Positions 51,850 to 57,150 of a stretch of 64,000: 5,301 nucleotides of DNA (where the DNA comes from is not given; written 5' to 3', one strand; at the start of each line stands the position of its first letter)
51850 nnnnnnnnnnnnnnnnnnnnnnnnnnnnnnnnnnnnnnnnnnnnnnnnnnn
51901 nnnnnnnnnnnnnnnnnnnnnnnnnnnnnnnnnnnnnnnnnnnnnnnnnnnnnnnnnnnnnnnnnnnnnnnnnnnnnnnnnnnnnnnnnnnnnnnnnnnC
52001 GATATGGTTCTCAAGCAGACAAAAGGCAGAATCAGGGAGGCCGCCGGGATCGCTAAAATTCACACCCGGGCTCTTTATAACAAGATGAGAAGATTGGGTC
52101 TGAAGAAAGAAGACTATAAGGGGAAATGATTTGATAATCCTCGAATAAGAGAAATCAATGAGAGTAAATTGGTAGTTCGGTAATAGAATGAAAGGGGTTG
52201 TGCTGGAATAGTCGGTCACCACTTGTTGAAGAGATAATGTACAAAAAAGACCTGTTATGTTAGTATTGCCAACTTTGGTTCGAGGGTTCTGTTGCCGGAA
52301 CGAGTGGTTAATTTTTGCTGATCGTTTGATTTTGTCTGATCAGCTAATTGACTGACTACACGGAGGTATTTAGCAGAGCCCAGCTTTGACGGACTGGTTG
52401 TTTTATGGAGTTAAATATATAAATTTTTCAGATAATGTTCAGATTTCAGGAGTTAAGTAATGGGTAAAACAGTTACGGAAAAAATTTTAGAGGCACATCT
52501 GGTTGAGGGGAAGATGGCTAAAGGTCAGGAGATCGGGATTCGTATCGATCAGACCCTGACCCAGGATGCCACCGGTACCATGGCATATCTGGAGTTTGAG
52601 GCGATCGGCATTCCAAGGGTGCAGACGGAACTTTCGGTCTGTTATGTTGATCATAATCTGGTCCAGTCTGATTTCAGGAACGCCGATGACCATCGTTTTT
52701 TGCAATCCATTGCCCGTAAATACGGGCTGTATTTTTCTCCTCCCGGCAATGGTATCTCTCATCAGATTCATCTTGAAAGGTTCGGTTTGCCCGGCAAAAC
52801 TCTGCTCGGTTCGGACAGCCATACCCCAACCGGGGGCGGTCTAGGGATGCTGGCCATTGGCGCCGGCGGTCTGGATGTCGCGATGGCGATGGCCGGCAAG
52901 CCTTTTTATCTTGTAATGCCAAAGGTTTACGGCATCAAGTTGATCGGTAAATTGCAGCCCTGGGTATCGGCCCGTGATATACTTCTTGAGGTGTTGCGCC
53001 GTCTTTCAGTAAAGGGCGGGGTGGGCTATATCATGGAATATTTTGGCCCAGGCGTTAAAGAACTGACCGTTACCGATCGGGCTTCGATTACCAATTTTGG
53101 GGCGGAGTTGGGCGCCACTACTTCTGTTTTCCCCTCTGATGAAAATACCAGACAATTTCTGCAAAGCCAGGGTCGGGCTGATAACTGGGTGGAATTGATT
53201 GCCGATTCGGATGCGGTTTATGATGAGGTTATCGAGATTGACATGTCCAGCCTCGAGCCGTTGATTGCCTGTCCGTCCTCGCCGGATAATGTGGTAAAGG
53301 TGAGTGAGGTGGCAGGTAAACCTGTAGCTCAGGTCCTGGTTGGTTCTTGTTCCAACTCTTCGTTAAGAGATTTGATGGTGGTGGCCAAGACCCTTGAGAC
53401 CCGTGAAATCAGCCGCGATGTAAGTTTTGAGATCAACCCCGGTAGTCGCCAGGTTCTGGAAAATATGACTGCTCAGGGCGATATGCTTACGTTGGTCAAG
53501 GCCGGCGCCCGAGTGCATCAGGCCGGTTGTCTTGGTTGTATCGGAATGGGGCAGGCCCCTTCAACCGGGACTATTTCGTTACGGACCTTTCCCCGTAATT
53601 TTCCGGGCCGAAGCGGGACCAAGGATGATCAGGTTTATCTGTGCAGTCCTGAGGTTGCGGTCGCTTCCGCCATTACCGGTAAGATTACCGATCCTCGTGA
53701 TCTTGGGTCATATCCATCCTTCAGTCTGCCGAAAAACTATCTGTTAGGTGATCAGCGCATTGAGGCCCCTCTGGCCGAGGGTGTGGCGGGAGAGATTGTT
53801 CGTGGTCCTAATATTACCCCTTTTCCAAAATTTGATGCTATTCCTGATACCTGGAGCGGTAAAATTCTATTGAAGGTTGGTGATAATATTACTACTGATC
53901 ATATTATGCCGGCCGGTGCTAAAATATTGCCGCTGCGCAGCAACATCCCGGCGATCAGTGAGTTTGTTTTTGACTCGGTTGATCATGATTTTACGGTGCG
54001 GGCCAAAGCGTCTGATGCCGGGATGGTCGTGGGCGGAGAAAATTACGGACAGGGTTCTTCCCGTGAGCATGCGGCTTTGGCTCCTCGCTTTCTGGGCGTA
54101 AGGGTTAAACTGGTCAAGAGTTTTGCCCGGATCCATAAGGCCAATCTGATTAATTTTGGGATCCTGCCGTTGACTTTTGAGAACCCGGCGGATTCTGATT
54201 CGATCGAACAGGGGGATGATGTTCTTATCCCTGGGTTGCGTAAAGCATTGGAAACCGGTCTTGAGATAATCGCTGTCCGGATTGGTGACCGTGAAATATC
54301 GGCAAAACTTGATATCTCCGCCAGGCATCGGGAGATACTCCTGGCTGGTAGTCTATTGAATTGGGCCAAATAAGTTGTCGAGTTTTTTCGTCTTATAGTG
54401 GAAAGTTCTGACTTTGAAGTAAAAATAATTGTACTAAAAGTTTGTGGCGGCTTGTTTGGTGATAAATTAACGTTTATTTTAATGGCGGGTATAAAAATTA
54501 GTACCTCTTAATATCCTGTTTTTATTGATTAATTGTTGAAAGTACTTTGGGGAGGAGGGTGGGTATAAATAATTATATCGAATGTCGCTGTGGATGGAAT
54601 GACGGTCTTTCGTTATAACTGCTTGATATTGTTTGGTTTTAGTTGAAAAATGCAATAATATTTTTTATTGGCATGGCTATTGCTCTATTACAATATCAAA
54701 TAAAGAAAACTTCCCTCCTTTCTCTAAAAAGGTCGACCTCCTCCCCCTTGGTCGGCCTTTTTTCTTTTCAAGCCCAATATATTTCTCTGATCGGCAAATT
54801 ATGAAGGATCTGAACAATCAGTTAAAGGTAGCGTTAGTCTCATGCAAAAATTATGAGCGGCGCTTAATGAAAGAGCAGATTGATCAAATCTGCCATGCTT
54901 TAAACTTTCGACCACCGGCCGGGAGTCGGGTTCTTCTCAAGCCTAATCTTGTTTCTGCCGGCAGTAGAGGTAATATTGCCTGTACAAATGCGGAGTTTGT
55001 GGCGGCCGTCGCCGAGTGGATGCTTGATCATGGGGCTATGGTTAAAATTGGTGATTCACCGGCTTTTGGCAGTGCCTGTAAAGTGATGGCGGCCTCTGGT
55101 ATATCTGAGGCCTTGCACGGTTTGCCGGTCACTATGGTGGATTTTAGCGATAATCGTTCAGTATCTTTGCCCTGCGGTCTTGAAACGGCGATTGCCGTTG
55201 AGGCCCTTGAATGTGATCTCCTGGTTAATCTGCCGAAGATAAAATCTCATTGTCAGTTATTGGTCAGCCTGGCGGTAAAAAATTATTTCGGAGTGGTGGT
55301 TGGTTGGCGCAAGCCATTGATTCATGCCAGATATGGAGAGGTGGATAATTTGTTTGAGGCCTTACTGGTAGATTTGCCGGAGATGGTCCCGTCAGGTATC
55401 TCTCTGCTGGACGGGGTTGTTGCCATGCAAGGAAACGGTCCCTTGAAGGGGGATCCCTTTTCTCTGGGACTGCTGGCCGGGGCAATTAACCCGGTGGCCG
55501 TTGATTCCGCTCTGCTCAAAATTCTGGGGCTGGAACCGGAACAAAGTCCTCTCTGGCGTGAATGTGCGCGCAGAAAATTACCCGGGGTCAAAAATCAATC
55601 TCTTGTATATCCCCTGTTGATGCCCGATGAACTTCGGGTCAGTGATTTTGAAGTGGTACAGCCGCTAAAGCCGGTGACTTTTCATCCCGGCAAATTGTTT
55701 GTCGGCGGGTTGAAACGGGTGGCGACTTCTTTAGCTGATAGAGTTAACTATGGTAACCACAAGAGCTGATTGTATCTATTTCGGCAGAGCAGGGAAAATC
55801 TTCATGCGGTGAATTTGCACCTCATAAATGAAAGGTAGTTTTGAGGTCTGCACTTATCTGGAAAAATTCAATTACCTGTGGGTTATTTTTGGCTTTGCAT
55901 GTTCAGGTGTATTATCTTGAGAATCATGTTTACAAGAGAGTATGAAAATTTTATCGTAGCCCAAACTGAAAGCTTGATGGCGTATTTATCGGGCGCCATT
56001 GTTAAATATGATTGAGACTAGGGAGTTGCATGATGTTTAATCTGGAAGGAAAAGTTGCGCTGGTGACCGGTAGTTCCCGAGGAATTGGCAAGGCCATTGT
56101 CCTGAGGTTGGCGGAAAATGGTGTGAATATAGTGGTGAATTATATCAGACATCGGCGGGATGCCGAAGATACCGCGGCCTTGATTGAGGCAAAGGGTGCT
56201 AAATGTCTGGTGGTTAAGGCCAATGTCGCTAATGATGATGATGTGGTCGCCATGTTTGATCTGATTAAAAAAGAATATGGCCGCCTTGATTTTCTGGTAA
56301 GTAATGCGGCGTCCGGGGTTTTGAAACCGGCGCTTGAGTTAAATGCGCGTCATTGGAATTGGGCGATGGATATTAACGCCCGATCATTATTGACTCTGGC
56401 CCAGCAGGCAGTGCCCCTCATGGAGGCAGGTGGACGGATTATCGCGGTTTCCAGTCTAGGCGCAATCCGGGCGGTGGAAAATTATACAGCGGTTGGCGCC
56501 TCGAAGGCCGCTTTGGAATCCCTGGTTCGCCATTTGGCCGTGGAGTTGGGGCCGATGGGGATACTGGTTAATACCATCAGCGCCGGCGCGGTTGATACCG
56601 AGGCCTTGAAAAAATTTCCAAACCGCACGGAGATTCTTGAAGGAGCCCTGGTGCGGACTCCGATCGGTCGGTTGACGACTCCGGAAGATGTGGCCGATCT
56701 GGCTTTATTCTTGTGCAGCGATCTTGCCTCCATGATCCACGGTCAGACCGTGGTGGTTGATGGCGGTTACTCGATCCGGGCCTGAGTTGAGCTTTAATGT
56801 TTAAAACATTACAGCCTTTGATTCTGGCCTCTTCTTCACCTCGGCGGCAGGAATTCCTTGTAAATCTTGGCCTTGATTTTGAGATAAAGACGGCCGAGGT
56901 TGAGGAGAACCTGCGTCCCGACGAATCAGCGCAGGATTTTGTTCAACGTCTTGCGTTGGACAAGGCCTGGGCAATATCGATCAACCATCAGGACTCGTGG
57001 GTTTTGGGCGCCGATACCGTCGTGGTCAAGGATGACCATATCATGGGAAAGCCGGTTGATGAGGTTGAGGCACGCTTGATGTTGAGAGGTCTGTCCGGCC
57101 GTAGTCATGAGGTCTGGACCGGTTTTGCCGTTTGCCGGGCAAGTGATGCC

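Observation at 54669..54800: Sigma54 promoter driving a ~70-nt C-rich, terminator-ended transcript: candidate sigma54-dependent sRNA or attenuator upstream of DUF362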

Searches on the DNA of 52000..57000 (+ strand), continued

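Call 41: search_with_rna_model(model_id=R1, sources=[window, L081, L082, L083, L084, L085, L086, L087, L088, L089, L090, L091, L092, L093, L094, L095, L096, L097, L098, L099, L100, L101, L102, L103, L104, L105, L106, L107, L108, L109, L110, L111, L112, L113, L114, L115, L116, L117, L118, L119, L120, L121, L122, L123, L124, L125, L126, L127, L128, L129, L130, L131, L132, L133, L134, L135, L136, L137, L138, L139, L140, L141, L142, L143, L144, L145, L146, L147, L148, L149, L150, L151, L152, L153, L154, L155, L156, L157, L158, L159, L160, L007, L017, L024, L029, L030, L033, L038, L040, L043, L044, L048, L051, L059, L062, L063, L067, L068, L070, L072], max_evalue=0.001, make_alignment=true)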
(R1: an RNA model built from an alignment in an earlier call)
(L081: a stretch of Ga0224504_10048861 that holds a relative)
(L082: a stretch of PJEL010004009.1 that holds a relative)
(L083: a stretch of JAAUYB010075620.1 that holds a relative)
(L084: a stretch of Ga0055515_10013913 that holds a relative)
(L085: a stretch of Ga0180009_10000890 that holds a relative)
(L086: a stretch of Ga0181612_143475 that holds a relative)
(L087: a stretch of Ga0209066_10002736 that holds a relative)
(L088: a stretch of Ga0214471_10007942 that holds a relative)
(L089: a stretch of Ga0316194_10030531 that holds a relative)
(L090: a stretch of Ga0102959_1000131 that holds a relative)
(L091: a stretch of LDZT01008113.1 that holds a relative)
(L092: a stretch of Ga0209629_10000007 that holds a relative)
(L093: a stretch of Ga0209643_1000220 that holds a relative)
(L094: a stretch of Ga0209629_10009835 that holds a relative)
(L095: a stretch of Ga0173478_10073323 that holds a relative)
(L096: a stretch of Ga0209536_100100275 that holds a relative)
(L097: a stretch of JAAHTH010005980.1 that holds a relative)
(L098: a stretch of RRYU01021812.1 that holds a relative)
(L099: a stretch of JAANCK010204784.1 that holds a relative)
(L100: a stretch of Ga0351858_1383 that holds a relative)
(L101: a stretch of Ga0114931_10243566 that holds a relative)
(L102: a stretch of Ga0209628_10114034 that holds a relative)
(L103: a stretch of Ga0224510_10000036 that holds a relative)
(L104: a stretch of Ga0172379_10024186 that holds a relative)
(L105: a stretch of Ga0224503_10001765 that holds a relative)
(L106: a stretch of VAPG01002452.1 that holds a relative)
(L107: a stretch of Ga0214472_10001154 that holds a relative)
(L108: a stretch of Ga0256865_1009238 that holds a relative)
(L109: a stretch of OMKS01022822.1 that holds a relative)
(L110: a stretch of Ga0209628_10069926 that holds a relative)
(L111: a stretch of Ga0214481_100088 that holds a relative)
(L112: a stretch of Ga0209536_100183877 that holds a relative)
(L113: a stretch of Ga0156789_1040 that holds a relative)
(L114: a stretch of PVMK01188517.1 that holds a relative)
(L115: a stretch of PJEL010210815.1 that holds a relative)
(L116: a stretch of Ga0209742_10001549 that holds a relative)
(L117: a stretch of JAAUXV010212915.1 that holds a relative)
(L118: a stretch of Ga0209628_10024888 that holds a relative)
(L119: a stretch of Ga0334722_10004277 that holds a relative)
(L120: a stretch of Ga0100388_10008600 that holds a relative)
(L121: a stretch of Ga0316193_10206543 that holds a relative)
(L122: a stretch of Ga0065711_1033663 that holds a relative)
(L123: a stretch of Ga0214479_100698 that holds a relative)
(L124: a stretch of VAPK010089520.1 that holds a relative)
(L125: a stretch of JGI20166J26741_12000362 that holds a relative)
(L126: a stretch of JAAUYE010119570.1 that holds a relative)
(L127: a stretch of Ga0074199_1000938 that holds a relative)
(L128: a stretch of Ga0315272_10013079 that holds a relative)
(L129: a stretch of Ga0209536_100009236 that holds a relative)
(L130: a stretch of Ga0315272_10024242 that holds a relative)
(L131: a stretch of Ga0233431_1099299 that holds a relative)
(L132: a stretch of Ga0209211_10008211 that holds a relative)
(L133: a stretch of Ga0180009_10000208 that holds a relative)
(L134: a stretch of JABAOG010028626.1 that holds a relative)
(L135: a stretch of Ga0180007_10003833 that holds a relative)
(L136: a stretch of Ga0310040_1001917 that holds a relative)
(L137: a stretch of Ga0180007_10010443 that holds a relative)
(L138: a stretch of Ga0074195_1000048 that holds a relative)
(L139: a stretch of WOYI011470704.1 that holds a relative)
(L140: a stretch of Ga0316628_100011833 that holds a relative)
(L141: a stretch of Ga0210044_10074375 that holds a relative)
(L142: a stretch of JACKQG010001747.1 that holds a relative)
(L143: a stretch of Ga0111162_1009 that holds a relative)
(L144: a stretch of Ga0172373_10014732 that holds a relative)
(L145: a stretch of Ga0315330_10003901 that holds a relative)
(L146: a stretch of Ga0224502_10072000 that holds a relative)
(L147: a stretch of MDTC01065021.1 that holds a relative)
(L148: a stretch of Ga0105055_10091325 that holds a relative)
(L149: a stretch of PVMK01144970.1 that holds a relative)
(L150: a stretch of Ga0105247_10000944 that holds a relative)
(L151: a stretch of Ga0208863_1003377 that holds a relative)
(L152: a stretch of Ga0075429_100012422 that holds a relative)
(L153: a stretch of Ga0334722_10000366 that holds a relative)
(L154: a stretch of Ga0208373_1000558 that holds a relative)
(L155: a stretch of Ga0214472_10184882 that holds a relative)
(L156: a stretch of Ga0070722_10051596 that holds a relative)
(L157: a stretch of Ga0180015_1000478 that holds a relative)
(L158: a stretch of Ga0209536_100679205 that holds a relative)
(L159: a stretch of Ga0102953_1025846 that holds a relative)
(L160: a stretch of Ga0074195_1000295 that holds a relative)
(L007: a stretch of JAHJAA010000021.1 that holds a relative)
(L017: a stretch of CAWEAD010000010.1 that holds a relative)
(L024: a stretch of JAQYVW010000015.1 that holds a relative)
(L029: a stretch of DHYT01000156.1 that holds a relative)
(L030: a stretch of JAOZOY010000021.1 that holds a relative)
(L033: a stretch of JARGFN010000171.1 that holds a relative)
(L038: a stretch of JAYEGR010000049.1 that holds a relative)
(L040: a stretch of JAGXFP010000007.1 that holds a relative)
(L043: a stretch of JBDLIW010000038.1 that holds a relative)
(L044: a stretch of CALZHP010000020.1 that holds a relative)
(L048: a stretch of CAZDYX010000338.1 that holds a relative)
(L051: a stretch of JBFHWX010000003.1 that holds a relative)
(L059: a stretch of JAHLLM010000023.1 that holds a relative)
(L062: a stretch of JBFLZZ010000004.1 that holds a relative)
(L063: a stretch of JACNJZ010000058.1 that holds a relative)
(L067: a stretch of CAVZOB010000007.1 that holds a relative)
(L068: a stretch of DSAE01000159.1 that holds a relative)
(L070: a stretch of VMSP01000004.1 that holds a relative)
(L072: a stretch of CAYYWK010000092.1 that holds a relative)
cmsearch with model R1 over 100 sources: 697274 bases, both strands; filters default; matches with E-value up to 0.001: 84.
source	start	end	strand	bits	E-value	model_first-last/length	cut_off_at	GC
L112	1859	1925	-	79.9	3.8e-16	1-68/68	no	0.45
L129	11840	11906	+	79.9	3.8e-16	1-68/68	no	0.45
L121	168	234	+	78.9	6.6e-16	1-68/68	no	0.45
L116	6862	6928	+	78.8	7e-16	1-68/68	no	0.43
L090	1967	2033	+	78.7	7.2e-16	1-68/68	no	0.45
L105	3525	3591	-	78.7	7.2e-16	1-68/68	no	0.45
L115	434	501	+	78.2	9.5e-16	1-68/68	no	0.44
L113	3199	3265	+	78.1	9.9e-16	1-68/68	no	0.51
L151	3269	3335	+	78.1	9.9e-16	1-68/68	no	0.51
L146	1194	1260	-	78.1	9.9e-16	1-68/68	no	0.39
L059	3871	3938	+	77.9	1.1e-15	1-68/68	no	0.44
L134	1131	1197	-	77.7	1.2e-15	1-68/68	no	0.43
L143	1976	2042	-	77.7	1.2e-15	1-68/68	no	0.43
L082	8594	8660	-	76.7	2.2e-15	1-68/68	no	0.45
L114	4693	4759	-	76.7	2.2e-15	1-68/68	no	0.45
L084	526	592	-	76.7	2.2e-15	1-68/68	no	0.43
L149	2946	3012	+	76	3.2e-15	1-68/68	no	0.43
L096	504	571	-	76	3.3e-15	1-68/68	no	0.46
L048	2607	2673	+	75.6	4e-15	1-68/68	no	0.49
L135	6963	7030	-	74.6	6.8e-15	1-68/68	no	0.47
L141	884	951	+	74.6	6.8e-15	1-68/68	no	0.47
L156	50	116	+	74.4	7.7e-15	1-68/68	no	0.49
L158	1022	1088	+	74.3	7.9e-15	1-68/68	no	0.45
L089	2495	2561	-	74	9.3e-15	1-68/68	no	0.45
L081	1559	1625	-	73.9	1e-14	1-68/68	no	0.45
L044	3882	3948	+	72.5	2.2e-14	1-68/68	no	0.39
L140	4937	5002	+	72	2.9e-14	1-68/68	no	0.48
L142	6190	6258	+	70.9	5.4e-14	1-68/68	no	0.39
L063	3761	3829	+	70.9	5.4e-14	1-68/68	no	0.39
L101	235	300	+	68.5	1.9e-13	1-68/68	no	0.52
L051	3797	3865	+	66.3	6.5e-13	1-68/68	no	0.54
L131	1113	1181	-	66.1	7.3e-13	1-68/68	no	0.41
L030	2814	2880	+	64.7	1.6e-12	1-68/68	no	0.42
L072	2620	2687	+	64.4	1.9e-12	1-68/68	no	0.51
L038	3757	3825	+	64.3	2e-12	1-68/68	no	0.41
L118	244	307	-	63.8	2.6e-12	1-68/68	no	0.48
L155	162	226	+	62.9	4.3e-12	1-68/68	no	0.48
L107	1044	1109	+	61.4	9.8e-12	1-68/68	no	0.55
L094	680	744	+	59.3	3.1e-11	1-68/68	no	0.49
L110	2481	2545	-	59.3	3.1e-11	1-68/68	no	0.49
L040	3848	3917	+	59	3.7e-11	1-68/68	no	0.51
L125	255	319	-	58.9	3.8e-11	1-68/68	no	0.49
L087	479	545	+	58.2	5.6e-11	1-68/68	no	0.46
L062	3873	3948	+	57.5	8.3e-11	1-68/68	no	0.45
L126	1220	1290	+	56.7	1.3e-10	1-68/68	no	0.45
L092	2686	2751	+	55.8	2e-10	1-68/68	no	0.47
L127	4527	4593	+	54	5.7e-10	1-68/68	no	0.45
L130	327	393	+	54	5.7e-10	1-68/68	no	0.45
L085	1557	1623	+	53.5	7.4e-10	1-68/68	no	0.49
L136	7185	7251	-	53.5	7.4e-10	1-68/68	no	0.49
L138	1300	1366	-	53.5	7.4e-10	1-68/68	no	0.49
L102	1150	1211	+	53.3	8.1e-10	1-68/68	no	0.5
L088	2686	2752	+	52.9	1e-09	1-68/68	no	0.42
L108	1526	1592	-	52.9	1e-09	1-68/68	no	0.42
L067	3869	3935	+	52.7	1.2e-09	1-68/68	no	0.46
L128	1281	1347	-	52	1.7e-09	1-68/68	no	0.46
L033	295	365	+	51.7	2e-09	1-68/68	no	0.52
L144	487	554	-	51.3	2.5e-09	1-68/68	no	0.54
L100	1304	1370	-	50.9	3e-09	1-68/68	no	0.39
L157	5821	5887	+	50.9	3e-09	1-68/68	no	0.39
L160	1735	1801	+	50.9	3e-09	1-68/68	no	0.39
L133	26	93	-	50.7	3.4e-09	1-68/68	no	0.41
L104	3283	3349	+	50.4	4e-09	1-68/68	no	0.39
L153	1081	1146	-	50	5.1e-09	1-68/68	no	0.45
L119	5201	5269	-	49.8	5.7e-09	1-68/68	no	0.46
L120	2554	2627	+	49.7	6e-09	1-68/68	no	0.47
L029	795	866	+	49.5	6.7e-09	1-68/68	no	0.49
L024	3813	3882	+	49.3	7.5e-09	1-68/68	no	0.51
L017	3886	3958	+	48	1.5e-08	1-68/68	no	0.53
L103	5658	5724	+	47.4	2.1e-08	1-68/68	no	0.4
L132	3314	3382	+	47.2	2.4e-08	1-68/68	no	0.41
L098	2301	2372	+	46.5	3.4e-08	1-68/68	no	0.57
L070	3881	3953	+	44.9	8.5e-08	1-68/68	no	0.41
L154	1430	1497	+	44.6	1e-07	1-68/68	no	0.37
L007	3768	3844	+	44.3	1.2e-07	1-68/68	no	0.4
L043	3855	3924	+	39.9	1.3e-06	1-68/68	no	0.54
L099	3751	3808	+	38.2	3.2e-06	1-68/68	no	0.57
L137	1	44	-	37.5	4.9e-06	1-43/68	3'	0.45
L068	2915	2986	+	35.9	1.2e-05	1-68/68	no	0.43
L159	1815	1885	-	33.8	3.6e-05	1-68/68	no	0.42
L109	2875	2946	+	29.7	0.00034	1-68/68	no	0.56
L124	3064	3136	+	29.3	0.00045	1-68/68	no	0.38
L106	1403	1475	-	28.6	0.00065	1-68/68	no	0.4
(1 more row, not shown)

Alignment A3: 84 matches aligned to the model, 118 columns, each read 5' to 3' on its own strand. Consensus structure (alignment columns), stored with it:
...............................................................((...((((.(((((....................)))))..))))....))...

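Call 55: search_with_rna_model(model_id=R1, sources=[L201, L202], max_evalue=1, filters=off, show_alignments=2)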
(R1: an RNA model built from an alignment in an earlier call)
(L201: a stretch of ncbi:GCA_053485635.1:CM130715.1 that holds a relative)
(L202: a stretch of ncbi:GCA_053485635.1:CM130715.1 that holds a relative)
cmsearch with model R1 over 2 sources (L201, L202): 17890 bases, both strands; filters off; matches with E-value up to 1: 2.
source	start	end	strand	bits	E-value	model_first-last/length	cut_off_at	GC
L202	2630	2695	+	56.8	3.1e-12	1-68/68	no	0.45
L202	8437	8471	+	8.8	0.85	35-68/68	no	0.6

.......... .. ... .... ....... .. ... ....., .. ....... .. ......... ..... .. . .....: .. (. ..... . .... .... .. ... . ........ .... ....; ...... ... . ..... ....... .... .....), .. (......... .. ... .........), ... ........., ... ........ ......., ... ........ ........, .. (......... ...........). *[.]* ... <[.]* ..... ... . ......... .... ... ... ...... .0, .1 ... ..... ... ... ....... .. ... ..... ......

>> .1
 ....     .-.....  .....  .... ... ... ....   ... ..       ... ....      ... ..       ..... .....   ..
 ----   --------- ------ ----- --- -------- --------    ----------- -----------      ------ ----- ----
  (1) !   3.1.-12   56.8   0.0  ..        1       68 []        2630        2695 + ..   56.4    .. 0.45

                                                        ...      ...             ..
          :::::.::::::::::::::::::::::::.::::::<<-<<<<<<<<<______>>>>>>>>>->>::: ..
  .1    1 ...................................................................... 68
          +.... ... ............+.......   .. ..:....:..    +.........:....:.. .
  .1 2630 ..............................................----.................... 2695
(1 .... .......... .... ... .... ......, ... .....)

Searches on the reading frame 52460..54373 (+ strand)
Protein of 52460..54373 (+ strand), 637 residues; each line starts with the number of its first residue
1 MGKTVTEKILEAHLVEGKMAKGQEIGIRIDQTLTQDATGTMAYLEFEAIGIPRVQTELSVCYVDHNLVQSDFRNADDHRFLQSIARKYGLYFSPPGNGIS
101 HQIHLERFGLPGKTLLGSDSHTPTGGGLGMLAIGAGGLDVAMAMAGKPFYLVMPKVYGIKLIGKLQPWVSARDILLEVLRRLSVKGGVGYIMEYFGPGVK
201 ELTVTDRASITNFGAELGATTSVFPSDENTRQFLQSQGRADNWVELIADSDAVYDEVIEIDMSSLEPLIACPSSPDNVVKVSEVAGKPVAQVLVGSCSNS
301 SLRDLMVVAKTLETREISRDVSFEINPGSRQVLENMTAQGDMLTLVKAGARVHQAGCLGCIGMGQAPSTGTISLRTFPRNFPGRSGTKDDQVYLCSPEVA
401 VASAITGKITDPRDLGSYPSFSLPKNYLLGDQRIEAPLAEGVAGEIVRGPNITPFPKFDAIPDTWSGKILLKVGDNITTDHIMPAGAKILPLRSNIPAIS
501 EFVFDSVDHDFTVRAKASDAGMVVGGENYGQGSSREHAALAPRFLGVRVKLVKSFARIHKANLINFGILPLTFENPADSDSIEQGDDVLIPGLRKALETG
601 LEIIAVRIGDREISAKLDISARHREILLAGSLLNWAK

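Call 9: search_protein_families(library=pfam, proteins=[window:52460-54373:+])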
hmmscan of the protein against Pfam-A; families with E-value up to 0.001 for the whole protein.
window:52460-54373:+ (637 aa): 2 families
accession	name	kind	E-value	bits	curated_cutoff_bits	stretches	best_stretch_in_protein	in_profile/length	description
PF00330.25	Aconitase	-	8e-107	358.5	28.7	1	7-407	1-463/463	Aconitase family (aconitate hydratase)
PF00694.25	Aconitase_C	-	5.1e-22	79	22.8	1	522-575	77-130/131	Aconitase C-terminal domain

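Call 72: search_protein_families(library=ncbifam, proteins=[window:52460-54373:+])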
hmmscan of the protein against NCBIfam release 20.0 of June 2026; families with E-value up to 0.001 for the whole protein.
window:52460-54373:+ (637 aa): 26 families (the best 25 are shown)
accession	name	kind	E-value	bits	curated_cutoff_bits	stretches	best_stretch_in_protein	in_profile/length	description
NF005558.0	PRK07229.1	equivalog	6.9e-294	976.4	612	1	1-637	1-642/647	aconitate hydratase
TIGR01342.1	acon_putative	hypoth_equivalog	1.5e-281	935.4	719.15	1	4-637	1-646/655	putative aconitate hydratase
TIGR01340.1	aconitase_mito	equivalog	3.2e-117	392.8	825.35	2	4-409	21-472/745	aconitate hydratase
NF001614.1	PRK00402.1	subfamily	7.1e-105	351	385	1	3-413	1-415/415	aconitase/3-isopropylmalate dehydratase large subunit family protein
TIGR02086.1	IPMI_arch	subfamily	2.6e-99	332.7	410.15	1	3-414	1-411/411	3-isopropylmalate dehydratase/homoaconitate hydratase family large subunit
TIGR01343.1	hacA_fam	subfamily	1.5e-97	326.8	385.7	1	4-413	1-412/412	homoaconitate hydratase family protein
NF008503.0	PRK11413.1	equivalog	6.4e-81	272.4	641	3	4-285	36-315/753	hydratase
TIGR02083.1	LEU2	equivalog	6.3e-78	262.6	610.65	1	4-415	2-419/419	3-isopropylmalate dehydratase large subunit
NF040615.1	HacA_Meth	equivalog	2.6e-77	260.3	550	1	4-411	2-417/419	homoaconitase large subunit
NF006757.0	PRK09277.1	subfamily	9e-76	255.3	686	3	65-286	145-390/888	aconitate hydratase AcnA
NF009520.0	PRK12881.1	subfamily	2.6e-74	250.4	905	3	64-285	142-389/893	aconitate hydratase AcnA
NF004016.0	PRK05478.1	subfamily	7.1e-69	232.6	510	2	1-284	2-304/468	3-isopropylmalate dehydratase large subunit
TIGR01341.1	aconitase_1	equivalog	4.4e-68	229.8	945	2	66-291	128-379/876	aconitate hydratase AcnA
NF009116.0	PRK12466.1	subfamily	1.5e-66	224.9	531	2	2-284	4-306/472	3-isopropylmalate dehydratase large subunit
TIGR00139.1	h_aconitase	equivalog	1.2e-57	195.8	529.9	3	3-237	2-243/709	homoaconitase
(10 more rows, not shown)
